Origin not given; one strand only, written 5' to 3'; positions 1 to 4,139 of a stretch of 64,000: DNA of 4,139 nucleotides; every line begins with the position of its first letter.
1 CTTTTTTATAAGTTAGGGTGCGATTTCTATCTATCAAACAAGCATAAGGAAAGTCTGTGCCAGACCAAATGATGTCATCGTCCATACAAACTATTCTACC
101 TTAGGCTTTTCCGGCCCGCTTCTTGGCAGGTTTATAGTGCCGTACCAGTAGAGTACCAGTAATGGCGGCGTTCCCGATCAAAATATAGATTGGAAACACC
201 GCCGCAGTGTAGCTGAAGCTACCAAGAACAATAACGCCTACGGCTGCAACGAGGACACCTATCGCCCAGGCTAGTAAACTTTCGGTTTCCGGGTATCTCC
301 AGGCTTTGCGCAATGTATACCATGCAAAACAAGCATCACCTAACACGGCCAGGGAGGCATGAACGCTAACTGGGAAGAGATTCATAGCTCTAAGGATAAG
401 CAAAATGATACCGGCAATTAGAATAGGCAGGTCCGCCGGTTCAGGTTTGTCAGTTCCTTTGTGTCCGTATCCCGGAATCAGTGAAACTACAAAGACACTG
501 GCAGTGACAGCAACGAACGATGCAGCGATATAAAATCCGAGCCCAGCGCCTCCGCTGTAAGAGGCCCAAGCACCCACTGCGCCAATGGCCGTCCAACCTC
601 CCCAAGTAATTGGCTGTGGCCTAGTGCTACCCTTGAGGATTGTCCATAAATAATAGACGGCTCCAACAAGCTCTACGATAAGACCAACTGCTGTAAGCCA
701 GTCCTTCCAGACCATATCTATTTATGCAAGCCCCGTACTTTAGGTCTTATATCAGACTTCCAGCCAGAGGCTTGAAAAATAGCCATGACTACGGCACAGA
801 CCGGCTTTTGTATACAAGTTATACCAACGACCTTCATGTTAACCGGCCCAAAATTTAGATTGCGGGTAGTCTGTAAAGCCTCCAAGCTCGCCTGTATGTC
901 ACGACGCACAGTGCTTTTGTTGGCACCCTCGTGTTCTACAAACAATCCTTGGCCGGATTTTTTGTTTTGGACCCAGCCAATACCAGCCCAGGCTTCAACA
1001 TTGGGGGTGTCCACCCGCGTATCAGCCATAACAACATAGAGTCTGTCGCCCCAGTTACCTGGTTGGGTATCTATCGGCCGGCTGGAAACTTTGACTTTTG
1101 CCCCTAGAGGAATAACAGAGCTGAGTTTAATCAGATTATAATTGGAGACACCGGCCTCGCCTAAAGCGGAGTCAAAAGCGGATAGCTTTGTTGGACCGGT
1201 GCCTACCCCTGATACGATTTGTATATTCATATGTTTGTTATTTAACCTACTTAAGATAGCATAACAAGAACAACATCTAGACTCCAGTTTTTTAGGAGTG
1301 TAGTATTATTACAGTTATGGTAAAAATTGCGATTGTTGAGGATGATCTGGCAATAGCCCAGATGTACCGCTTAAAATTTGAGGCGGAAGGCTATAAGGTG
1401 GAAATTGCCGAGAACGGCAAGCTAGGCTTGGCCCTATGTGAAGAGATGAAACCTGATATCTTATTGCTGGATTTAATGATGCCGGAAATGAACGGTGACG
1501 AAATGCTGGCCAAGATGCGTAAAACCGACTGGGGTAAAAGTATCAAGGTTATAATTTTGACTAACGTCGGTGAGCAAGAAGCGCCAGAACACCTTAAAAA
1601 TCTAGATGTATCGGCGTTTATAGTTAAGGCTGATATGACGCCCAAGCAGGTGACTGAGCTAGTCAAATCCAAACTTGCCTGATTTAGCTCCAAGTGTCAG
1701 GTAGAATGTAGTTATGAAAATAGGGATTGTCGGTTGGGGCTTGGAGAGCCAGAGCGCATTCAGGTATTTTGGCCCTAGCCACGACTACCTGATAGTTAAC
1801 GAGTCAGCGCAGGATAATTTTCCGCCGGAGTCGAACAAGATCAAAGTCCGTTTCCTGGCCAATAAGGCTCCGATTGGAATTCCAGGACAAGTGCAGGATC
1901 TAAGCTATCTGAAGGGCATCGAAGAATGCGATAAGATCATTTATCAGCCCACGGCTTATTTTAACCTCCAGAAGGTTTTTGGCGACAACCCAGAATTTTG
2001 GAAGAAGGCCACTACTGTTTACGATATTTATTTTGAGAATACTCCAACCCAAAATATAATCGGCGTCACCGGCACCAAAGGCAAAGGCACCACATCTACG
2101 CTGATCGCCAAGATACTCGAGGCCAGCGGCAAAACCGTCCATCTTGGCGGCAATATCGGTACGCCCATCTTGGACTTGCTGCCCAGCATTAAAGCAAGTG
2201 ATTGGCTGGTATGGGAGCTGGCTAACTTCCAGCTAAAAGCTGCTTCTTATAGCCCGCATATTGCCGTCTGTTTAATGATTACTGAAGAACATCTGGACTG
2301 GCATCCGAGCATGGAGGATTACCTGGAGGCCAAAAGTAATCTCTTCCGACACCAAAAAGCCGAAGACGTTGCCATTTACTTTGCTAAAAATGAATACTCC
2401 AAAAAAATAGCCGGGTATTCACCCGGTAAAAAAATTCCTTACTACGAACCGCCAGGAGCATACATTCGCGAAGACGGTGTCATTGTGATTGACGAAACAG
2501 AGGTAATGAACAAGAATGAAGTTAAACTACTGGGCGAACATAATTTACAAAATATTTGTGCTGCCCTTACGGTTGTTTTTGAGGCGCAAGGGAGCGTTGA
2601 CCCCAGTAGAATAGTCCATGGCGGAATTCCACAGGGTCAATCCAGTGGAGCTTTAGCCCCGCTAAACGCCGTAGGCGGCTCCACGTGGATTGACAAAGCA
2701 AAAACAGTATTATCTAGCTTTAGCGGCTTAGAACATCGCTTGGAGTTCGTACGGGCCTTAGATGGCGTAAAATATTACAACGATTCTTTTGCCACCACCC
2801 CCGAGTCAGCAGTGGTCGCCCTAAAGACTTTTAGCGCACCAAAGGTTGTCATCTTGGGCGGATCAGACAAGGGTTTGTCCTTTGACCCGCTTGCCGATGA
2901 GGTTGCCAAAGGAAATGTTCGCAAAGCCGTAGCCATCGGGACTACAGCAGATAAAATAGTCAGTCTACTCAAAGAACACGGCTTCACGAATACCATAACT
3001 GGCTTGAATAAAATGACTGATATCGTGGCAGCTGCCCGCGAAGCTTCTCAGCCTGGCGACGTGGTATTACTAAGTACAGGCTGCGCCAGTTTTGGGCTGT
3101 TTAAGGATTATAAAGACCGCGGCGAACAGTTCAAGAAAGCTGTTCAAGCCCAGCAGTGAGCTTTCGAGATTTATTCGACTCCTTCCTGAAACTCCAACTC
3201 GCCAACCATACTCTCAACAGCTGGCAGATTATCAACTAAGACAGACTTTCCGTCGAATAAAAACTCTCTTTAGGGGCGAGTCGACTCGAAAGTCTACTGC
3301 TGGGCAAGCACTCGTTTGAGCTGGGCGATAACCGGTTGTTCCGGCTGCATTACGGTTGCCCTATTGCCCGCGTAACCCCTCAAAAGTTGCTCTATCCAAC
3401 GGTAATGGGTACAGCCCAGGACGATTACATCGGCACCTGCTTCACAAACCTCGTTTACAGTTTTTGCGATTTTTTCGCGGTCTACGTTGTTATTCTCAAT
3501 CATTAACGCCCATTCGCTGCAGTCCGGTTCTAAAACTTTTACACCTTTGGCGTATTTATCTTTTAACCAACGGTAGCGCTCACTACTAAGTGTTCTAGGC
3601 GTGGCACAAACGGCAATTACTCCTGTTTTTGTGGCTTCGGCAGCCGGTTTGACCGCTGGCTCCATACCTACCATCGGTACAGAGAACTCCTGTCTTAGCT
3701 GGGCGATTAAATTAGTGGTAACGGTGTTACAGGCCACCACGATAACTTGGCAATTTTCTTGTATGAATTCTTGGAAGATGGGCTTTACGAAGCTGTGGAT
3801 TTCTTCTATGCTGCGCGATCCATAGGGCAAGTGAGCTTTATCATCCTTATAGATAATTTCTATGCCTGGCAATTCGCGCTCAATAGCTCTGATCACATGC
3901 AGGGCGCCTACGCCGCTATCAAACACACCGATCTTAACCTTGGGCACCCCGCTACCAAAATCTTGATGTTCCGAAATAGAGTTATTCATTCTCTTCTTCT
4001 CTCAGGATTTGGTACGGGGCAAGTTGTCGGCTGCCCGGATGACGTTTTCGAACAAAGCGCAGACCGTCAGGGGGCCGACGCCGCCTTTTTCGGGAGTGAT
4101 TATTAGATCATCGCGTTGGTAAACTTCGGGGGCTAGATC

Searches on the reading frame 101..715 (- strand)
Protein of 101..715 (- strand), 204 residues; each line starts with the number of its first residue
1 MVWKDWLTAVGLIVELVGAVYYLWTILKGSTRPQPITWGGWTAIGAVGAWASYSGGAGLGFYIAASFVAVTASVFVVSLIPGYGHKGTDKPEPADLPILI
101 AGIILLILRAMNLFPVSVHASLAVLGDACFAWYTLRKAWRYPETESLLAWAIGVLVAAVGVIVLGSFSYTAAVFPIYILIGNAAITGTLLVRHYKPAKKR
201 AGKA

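Call 28: search_protein_families(library=pfam, proteins=[window:101-715:-], max_evalue=0.00001)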
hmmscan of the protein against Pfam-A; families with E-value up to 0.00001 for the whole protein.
window:101-715:- (204 aa): 0 families

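Call 66: find_encoding_contigs(protein=window:101-715:-, flank=10000, max_places=1)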
Protein window:101-715:- (204 aa): 23 contigs read that carry it; 1 place shown.
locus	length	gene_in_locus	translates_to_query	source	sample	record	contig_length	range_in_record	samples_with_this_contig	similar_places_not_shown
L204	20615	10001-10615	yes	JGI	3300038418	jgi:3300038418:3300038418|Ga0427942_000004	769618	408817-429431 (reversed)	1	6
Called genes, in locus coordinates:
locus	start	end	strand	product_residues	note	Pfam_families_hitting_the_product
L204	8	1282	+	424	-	PF00464:SHMT, PF00155:Aminotran_1_2 (weak)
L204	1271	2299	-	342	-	PF01565:FAD_binding_4, PF02873:MurB_C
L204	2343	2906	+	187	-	PF13560:HTH_31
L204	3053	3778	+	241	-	PF00657:Lipase_GDSL, PF13472:Lipase_GDSL_2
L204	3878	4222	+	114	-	-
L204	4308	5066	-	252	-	PF01996:F420_ligase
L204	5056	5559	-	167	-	PF01812:5-FTHF_cyc-lig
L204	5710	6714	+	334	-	PF00763:THF_DHG_CYH, PF02882:THF_DHG_CYH_C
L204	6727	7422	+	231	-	PF01177:Asp_Glu_race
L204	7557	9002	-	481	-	PF08245:Mur_ligase_M, PF02875:Mur_ligase_C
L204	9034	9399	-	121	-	PF00072:Response_reg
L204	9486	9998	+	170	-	PF01862:PvlArgDC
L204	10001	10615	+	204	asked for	-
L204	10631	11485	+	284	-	PF00398:RrnaAD (weak), PF02475:TRM5-TYW2_MTfase, PF05175:MTS (weak), PF06325:PrmA, PF12847:Methyltransf_18 (weak), PF08241:Methyltransf_11 (weak), PF13649:Methyltransf_25 (weak)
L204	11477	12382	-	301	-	PF09924:LPG_synthase_C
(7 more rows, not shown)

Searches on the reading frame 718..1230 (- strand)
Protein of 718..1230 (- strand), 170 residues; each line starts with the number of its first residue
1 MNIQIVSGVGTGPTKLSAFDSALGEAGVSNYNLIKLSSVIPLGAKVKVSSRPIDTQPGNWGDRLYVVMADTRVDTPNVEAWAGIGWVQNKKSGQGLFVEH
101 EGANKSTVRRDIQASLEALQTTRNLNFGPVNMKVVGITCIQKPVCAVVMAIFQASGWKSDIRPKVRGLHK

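Call 28: search_protein_families(library=pfam, proteins=[window:718-1230:-], max_evalue=0.00001)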
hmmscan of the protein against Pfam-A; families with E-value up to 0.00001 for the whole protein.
window:718-1230:- (170 aa): 1 family
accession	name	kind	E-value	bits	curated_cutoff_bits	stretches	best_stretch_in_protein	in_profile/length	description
PF01862.21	PvlArgDC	-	1.6e-25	90.3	22.7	1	3-151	5-159/161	Pyruvoyl-dependent arginine decarboxylase (PvlArgDC)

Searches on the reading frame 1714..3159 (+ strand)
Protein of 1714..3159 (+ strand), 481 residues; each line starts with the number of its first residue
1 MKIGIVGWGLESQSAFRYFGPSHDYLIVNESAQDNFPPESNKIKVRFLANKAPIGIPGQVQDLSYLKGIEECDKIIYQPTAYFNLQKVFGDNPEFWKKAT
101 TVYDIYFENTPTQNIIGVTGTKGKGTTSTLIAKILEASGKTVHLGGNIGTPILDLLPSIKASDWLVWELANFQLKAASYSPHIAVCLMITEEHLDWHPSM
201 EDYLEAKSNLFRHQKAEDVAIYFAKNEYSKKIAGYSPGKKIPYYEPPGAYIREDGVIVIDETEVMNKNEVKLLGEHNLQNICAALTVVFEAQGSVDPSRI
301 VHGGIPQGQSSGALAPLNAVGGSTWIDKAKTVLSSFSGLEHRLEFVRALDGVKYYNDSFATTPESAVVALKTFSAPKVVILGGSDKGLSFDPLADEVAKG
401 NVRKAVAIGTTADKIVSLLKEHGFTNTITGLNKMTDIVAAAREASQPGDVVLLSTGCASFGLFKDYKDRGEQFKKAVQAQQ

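Call 28: search_protein_families(library=pfam, proteins=[window:1714-3159:+], max_evalue=0.00001)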
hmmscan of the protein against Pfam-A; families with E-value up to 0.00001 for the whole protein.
window:1714-3159:+ (481 aa): 2 families
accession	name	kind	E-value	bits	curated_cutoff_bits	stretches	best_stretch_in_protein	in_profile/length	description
PF08245.18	Mur_ligase_M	-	6.9e-26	91.9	24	1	118-287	1-199/200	Mur ligase middle domain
PF02875.26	Mur_ligase_C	-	3.3e-12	47.8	28.4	1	341-454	1-124/127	Mur ligase, glutamate ligase domain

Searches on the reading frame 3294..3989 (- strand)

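Call 28: search_protein_families(library=pfam, proteins=[window:3294-3989:-], max_evalue=0.00001)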
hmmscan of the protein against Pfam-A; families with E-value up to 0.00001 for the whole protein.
window:3294-3989:- (231 aa): 1 family
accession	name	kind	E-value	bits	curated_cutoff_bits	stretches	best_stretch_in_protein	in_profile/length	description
PF01177.27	Asp_Glu_race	-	1.1e-19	71.5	31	1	30-207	10-196/211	Asp/Glu/Hydantoin racemase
